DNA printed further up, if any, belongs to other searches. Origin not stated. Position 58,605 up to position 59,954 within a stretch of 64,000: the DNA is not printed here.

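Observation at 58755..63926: Orphan NapG/NapH-like electron-transfer module wired to two beta-propellers and a Tat-exported Cys peptide: candidate uncharacterised periplasmic redox system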

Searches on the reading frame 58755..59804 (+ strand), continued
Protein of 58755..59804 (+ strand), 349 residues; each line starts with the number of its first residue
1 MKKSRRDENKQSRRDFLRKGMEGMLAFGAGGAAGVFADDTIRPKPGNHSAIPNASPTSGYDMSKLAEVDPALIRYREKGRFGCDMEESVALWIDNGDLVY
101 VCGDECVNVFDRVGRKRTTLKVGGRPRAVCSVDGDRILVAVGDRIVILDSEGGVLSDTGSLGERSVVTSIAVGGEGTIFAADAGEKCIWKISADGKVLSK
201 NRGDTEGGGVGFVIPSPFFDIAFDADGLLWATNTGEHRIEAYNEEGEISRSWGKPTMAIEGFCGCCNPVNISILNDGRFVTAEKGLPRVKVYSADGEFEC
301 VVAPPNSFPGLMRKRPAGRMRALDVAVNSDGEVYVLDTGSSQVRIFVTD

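Call 23: search_protein_families(library=pfam, proteins=[L021:12406-14859:+, L021:14856-16448:+, L013:4368-8120:+, L008:2183-2929:+, L032:3014-4372:+, L084:5891-7102:+, L084:7141-8388:+, L002:10990-11778:+], max_evalue=0.001)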
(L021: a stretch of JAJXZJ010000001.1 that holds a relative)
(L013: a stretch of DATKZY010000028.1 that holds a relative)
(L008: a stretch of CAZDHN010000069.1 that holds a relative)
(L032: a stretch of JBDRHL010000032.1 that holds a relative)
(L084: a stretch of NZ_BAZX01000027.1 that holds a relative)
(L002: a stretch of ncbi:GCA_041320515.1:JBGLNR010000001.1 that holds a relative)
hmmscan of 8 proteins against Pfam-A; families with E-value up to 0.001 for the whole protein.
L021:12406-14859:+ (817 aa): 11 families
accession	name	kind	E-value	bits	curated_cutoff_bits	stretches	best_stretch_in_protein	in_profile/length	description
PF01257.25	2Fe-2S_thioredx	-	9.3e-48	162.2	24.8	2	43-186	2-144/145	Thioredoxin-like [2Fe-2S] ferredoxin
PF01512.22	Complex1_51K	-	3.8e-44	150.6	31.2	1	381-552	1-149/150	Nuo51 FMN-binding domain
PF10589.14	NADH_4Fe-4S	-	6.2e-33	113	23.5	1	663-747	1-85/85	NADH-ubiquinone oxidoreductase-F iron-sulfur binding region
PF00037.32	Fer4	-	1.2e-09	38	21.1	2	793-814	2-23/24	4Fe-4S binding domain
PF14697.11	Fer4_21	-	9.8e-08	32.5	35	1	765-815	4-58/59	4Fe-4S dicluster domain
PF12838.12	Fer4_7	-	1e-07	32.8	27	1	769-813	2-52/52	4Fe-4S dicluster domain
PF10531.15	SLBB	-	6e-06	26.4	27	1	576-624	2-53/55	SLBB domain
PF13187.11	Fer4_9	-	9.8e-06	25.9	27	1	768-814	1-52/52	4Fe-4S dicluster domain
PF07845.16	DUF1636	-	3.4e-05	24.7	31.6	0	227-286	23-85/117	Protein of unknown function (DUF1636)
PF13237.11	Fer4_10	-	0.00014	22.1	25.5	1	764-810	4-53/53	4Fe-4S dicluster domain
PF12837.12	Fer4_6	-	0.00048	20.4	25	0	764-784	4-24/24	4Fe-4S binding domain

L021:14856-16448:+ (530 aa): 11 families
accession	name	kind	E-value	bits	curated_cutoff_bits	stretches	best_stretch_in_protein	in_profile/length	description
PF14691.11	Fer4_20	-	9.6e-19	67.7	25.8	1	109-186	30-110/113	Dihydroprymidine dehydrogenase domain II, 4Fe-4S cluster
PF13510.11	Fer2_4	-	6.7e-15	55.4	22.8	1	9-85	4-81/82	2Fe-2S iron-sulfur cluster binding domain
PF07992.20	Pyr_redox_2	-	1.3e-11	44.9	26.1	1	182-347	127-291/291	Pyridine nucleotide-disulphide oxidoreductase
PF13450.12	NAD_binding_8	-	7.8e-08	32.9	21.9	1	205-246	1-42/68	NAD(P)-binding Rossmann-like domain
PF01266.30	DAO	-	1.3e-06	28.6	27.9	1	202-238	1-38/353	FAD dependent oxidoreductase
PF01494.25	FAD_binding_3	-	4.7e-06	26.5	22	1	202-234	3-35/349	FAD binding domain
PF00037.32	Fer4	-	2.4e-05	24.4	21.1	0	460-475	1-16/24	4Fe-4S binding domain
PF12831.13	FAD_oxidored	-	2.5e-05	24.2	27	1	203-242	2-41/416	FAD dependent oxidoreductase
PF22117.2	Fer4_Nqo3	-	0.00016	22.2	27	1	465-525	9-66/67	NADH-quinone oxidoreductase subunit 3, ferredoxin-like domain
PF00070.33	Pyr_redox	-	0.00052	20.9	22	0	202-236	1-35/82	Pyridine nucleotide-disulphide oxidoreductase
PF00890.30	FAD_binding_2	-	0.00057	19.6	20.4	0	203-239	2-38/414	FAD binding domain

L013:4368-8120:+ (1250 aa): 1 family
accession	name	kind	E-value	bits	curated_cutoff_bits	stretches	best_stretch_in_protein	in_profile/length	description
PF02687.27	FtsX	-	1.9e-22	80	25.5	2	519-641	3-119/120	FtsX-like permease C-terminal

L008:2183-2929:+ (248 aa): 4 families
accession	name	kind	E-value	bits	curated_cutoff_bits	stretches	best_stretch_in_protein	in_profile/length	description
PF00005.33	ABC_tran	-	1.3e-31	110.4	25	1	23-166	2-137/137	ABC transporter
PF13304.12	AAA_21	-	1.8e-10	41.8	27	1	121-195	221-298/304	AAA domain, putative AbiEii toxin, Type IV TA system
PF13401.12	AAA_22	-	0.00066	20.4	27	0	37-185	10-109/130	AAA domain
PF13604.12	AAA_30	-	0.00088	19.5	27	0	34-132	20-82/191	AAA domain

L032:3014-4372:+ (452 aa): 5 families
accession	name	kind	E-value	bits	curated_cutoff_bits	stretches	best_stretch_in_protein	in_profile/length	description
PF00534.26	Glycos_transf_1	-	6.6e-17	62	26.4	1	257-422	12-170/172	Glycosyl transferases group 1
PF13692.12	Glyco_trans_1_4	-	8.8e-16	58.9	27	1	261-409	2-141/142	Glycosyl transferases group 1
PF13439.12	Glyco_transf_4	-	3.7e-09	37.3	28.5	1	141-247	61-168/170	Glycosyltransferase Family 4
PF13579.12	Glyco_trans_4_4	-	6.5e-07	30.3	29.7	1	140-244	59-158/158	Glycosyl transferase 4-like domain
PF13524.12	Glyco_trans_1_2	-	2.6e-05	24.6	25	1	292-439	13-143/144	Glycosyl transferase-like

L084:5891-7102:+ (403 aa): 6 families
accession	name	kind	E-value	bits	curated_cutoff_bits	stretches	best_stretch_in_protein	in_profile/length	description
PF13360.13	PQQ_2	-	2.1e-37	129.4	27.6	2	80-325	2-230/233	Outer membrane protein assembly factor BamB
PF13570.13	Beta-prop_ACSF4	-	1e-12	48.6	133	1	62-265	53-244/329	Beta-alanine-activating enzyme, beta-propeller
PF01011.28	PQQ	-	1.4e-09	37.6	26.7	1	108-144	48-84/595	Glucose/ethanol/alcohol dehydrogenase, beta-propeller domain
PF25293.1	Beta-prop_EMC1_N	-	4.6e-06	26.9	34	1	119-249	33-155/219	EMC1 N-terminal beta-propeller domain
PF23727.1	Beta-prop_FAM234A_B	-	0.00025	20.2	26.4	0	180-253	54-130/467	FAM234A/B beta-propeller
PF03478.24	Beta-prop_KIB1-4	-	0.00026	21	27.4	0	333-384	114-163/242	KIB1-4 beta-propeller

L084:7141-8388:+ (415 aa): 3 families
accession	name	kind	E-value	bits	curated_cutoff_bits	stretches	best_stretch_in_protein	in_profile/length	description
PF13360.13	PQQ_2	-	2.2e-18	67.2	27.6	1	87-334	7-228/233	Outer membrane protein assembly factor BamB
PF13570.13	Beta-prop_ACSF4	-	5.8e-09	36.2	133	1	116-243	58-173/329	Beta-alanine-activating enzyme, beta-propeller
PF01011.28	PQQ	-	8.4e-08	31.8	26.7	0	104-149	42-87/595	Glucose/ethanol/alcohol dehydrogenase, beta-propeller domain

L002:10990-11778:+ (262 aa): 1 family
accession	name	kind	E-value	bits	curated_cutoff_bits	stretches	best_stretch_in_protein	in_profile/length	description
PF11721.14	Malectin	-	3.1e-13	50.5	23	1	139-233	41-132/163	Malectin domain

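Call 26: predict_structure(alignment_id=A2)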
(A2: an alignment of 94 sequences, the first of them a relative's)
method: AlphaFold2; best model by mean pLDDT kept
length: 349 residues; sequences in the alignment: 94
mean_pLDDT: 86.4   pTM: 0.81
mean pLDDT of the five models: 86.4, 85.6, 85.4, 84.8, 84.3
residues with pLDDT >= 90: 252; 70-90: 26; 50-70: 31; < 50: 40
segments of 3 or more residues with pLDDT < 50: 1-4, 6-8, 23-25, 27-50, 52-54
pLDDT, mean of each block of 10 residues (from residue 1): 46 57 48 43 46 53 89 98 97 97 98 98 97 95 97 97 97 95 97 96 70 94 97 96 93 94 89 98 94 98 96 74 96 97 98
secondary structure, 60 per line:
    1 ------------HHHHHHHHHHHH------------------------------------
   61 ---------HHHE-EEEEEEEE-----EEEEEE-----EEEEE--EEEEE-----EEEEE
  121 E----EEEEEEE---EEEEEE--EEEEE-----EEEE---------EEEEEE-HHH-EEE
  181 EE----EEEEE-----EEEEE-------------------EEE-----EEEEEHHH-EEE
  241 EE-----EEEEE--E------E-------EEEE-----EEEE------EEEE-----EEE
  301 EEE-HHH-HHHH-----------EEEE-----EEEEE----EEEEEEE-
elements in order: H13-24 E75-82 E88-93 E99-103 E106-110 E116-121 E126-132 E136-141 E144-148 E154-157 E167-172 E178-182 E187-191 E197-201 E221-223 E229-233 E238-242 E248-252 E270-273 E279-282 E289-292 E298-303 H309-312 E324-327 E333-337 E342-348
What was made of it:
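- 59538..59558 (+): F-C-G-C-C-N-P motif (residues 262-268). C265 (59547-59549) and C266 (59550-59552) form the invariant vicinal Cys pair, the proposed redox centre. The motif lies in the 17-residue loop before the inner strand of blade 5 (DSSP in call 26).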

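Call 29: fold_search(model_id=the predicted structure, library=pdb)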
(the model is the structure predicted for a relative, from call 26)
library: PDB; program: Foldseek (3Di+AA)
matches with E <= 10: 1682; with E <= 0.001: 1232
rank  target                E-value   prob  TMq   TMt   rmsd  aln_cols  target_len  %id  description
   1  6d69                  9.9e-17  1.00  0.63  0.75   4.5       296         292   18  Crystal Structure of the NHL Repeat Region of D. melanogaster Thin (released 2019-04-24)
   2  7qrv_D                1.5e-16  1.00  0.63  0.77   4.8       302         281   19  Crystal structure of NHL domain of TRIM2 (full C-terminal) (released 2022-05-04)
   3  7b96_A                2.5e-16  1.00  0.63  0.78   4.3       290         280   19  NHL domain of human TRIM2 (released 2022-01-12)
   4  7b2r_B                2.7e-16  1.00  0.61  0.77   4.5       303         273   19  Crystal structure of NHL domain of TRIM2 (released 2021-01-13)
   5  7qrv_A                3.5e-16  1.00  0.64  0.79   3.9       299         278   19  Crystal structure of NHL domain of TRIM2 (full C-terminal) (released 2022-05-04)
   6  7b2r_A                4.3e-16  1.00  0.62  0.78   3.6       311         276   19  Crystal structure of NHL domain of TRIM2 (released 2021-01-13)
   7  7qrv_B                6.3e-16  1.00  0.62  0.78   4.4       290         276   19  Crystal structure of NHL domain of TRIM2 (full C-terminal) (released 2022-05-04)
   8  7qrx_A                1.2e-15  1.00  0.63  0.77   4.6       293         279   22  Crystal structure of NHL domain of TRIM71 (released 2022-05-04)
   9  6xg7                  1.3e-15  1.00  0.62  0.75   4.5       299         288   19  1.3 A Resolution Structure of the of the NHL Repeat Region of D. melanogaster Thin (released 2020-12-16)
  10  7qrw                  3.1e-15  1.00  0.61  0.76   5.4       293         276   20  Crystal structure of NHL domain of TRIM3 (released 2022-05-04)
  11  6fpt_B                3.1e-15  1.00  0.62  0.56   4.2       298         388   20  Crystal structure of Danio rerio Lin41 filamin-NHL domains (released 2018-05-09)
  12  8j72_B                8.2e-15  1.00  0.62  0.77   4.5       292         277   23  Crystal structure of mammalian Trim71 in complex with lncRNA Trincr1 (released 2024-03-06)
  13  6fq3_A                2.7e-14  1.00  0.62  0.56   4.6       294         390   21  Crystal structure of Danio rerio Lin41 filamin-NHL domains in complex with lin-29A 5'UTR 13mer RNA (released 2018-05-09)
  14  6fpt_A                3.6e-14  1.00  0.62  0.56   4.5       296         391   20  Crystal structure of Danio rerio Lin41 filamin-NHL domains (released 2018-05-09)
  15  8j72_A                4.7e-14  1.00  0.61  0.77   4.5       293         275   22  Crystal structure of mammalian Trim71 in complex with lncRNA Trincr1 (released 2024-03-06)
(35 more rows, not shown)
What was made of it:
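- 58755..59804 (+): Six-bladed NHL beta-propeller, 349 aa, with a Tat signal (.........). It is the proposed catalytic subunit. AF2 model pLDDT 86; its best PDB fold matches are NHL domains of TRIM2, Thin and Brat (calls 26, 29).
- On NHL repeat beta-propeller (PF01436): Its top PDB fold matches are NHL domains, E about 1e-16 (calls 26, 29).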

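Call 32: search_protein_families(library=pfam, proteins=[L084:8448-9875:+, L084:18886-19995:+, L084:4747-5460:-, L084:2336-4531:-, L055:8334-9851:+, L055:18283-19890:+, L055:1484-3670:-, L055:5677-7038:+], max_evalue=0.001)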
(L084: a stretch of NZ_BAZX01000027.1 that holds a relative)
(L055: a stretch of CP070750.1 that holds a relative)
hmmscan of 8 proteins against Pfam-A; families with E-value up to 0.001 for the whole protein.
L084:8448-9875:+ (475 aa): 2 families
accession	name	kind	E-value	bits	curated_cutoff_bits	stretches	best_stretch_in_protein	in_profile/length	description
PF13360.13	PQQ_2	-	2.8e-17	63.6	27.6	2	137-391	5-228/233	Outer membrane protein assembly factor BamB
PF13570.13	Beta-prop_ACSF4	-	0.00038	20.4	133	0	135-338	29-206/329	Beta-alanine-activating enzyme, beta-propeller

L084:18886-19995:+ (369 aa): 9 families
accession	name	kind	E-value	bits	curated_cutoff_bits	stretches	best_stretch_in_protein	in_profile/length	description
PF13570.13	Beta-prop_ACSF4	-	4.9e-76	256.7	133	3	149-365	17-240/329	Beta-alanine-activating enzyme, beta-propeller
PF13360.13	PQQ_2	-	9.2e-42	143.7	27.6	3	85-296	13-232/233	Outer membrane protein assembly factor BamB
PF01011.28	PQQ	-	2.5e-18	66.5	26.7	1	94-184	46-147/595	Glucose/ethanol/alcohol dehydrogenase, beta-propeller domain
PF25292.1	Beta-prop_CGLA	-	2.1e-17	64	26.8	0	312-351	45-83/316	Lambda-carrageenase beta-propeller domain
PF24807.1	WD40_CDC20-Fz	-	1.9e-13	50.8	200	1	160-255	28-127/292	CDC20/Fizzy WD40 domain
PF14435.11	SUKH-4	-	7.2e-06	26.6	25.5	0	88-129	62-103/179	SUKH-4 immunity protein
PF17005.11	WD40_like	-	1.6e-05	24.9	40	0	272-367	13-108/301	WD40-like domain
PF24796.1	WDR55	-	3.9e-05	23.3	200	0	189-330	63-210/296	WDR55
PF25174.1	Beta-prop_THOC3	-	0.0001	21.9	305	0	150-250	58-160/272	THOC3 beta-propeller domain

L084:4747-5460:- (237 aa): 0 families

L084:2336-4531:- (731 aa): 1 family
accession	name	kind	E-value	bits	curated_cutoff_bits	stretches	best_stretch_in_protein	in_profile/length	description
PF17389.8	Bac_rhamnosid6H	-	6.7e-08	32.6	24.5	1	172-291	105-220/339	Bacterial alpha-L-rhamnosidase 6 hairpin glycosidase domain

L055:8334-9851:+ (505 aa): 2 families
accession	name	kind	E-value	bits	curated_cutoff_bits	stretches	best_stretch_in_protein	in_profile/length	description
PF13360.13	PQQ_2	-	1.6e-15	57.8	27.6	1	165-354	4-180/233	Outer membrane protein assembly factor BamB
PF13570.13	Beta-prop_ACSF4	-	8.5e-05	22.5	133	0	132-280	167-301/329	Beta-alanine-activating enzyme, beta-propeller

L055:18283-19890:+ (535 aa): 10 families
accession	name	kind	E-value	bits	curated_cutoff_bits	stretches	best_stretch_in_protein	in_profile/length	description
PF13570.13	Beta-prop_ACSF4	-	5.4e-60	203.9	133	2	436-531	19-118/329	Beta-alanine-activating enzyme, beta-propeller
PF13360.13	PQQ_2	-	1.1e-57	195.8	27.6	3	313-534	33-225/233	Outer membrane protein assembly factor BamB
PF25292.1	Beta-prop_CGLA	-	6.1e-17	62.5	26.8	1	269-346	46-119/316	Lambda-carrageenase beta-propeller domain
PF01011.28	PQQ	-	3.8e-14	52.7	26.7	1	258-345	48-146/595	Glucose/ethanol/alcohol dehydrogenase, beta-propeller domain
PF23414.1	Beta-prop_EML_2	-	7.8e-08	32.4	90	0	230-332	13-112/266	Echinoderm microtubule-associated protein second beta-propeller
PF24807.1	WD40_CDC20-Fz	-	2.6e-07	30.7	200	0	267-369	63-163/292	CDC20/Fizzy WD40 domain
PF17005.11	WD40_like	-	2.9e-07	30.6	40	1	439-533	15-109/301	WD40-like domain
PF14435.11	SUKH-4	-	4.4e-06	27.4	25.5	0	249-291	61-103/179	SUKH-4 immunity protein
PF25293.1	Beta-prop_EMC1_N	-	0.00053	20.2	34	0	241-342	45-148/219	EMC1 N-terminal beta-propeller domain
PF24805.1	EIF3I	-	0.00057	19.6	200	0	266-363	157-251/324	EIF3I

L055:1484-3670:- (728 aa): 2 families
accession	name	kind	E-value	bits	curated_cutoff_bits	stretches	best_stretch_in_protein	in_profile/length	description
PF20256.3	MoCoBD_2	-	7.8e-57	193.4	27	2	42-195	25-169/283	Molybdopterin cofactor-binding domain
PF02738.23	MoCoBD_1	-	4.5e-42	144.3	27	1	324-552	6-244/244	Molybdopterin cofactor-binding domain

L055:5677-7038:+ (453 aa): 3 families
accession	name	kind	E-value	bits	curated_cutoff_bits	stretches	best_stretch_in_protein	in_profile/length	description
PF13360.13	PQQ_2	-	1.8e-24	87.1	27.6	1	116-377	4-231/233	Outer membrane protein assembly factor BamB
PF13570.13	Beta-prop_ACSF4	-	8.9e-16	58.6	133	1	116-287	72-215/329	Beta-alanine-activating enzyme, beta-propeller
PF01011.28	PQQ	-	8.8e-06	25.1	26.7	0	176-253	507-588/595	Glucose/ethanol/alcohol dehydrogenase, beta-propeller domain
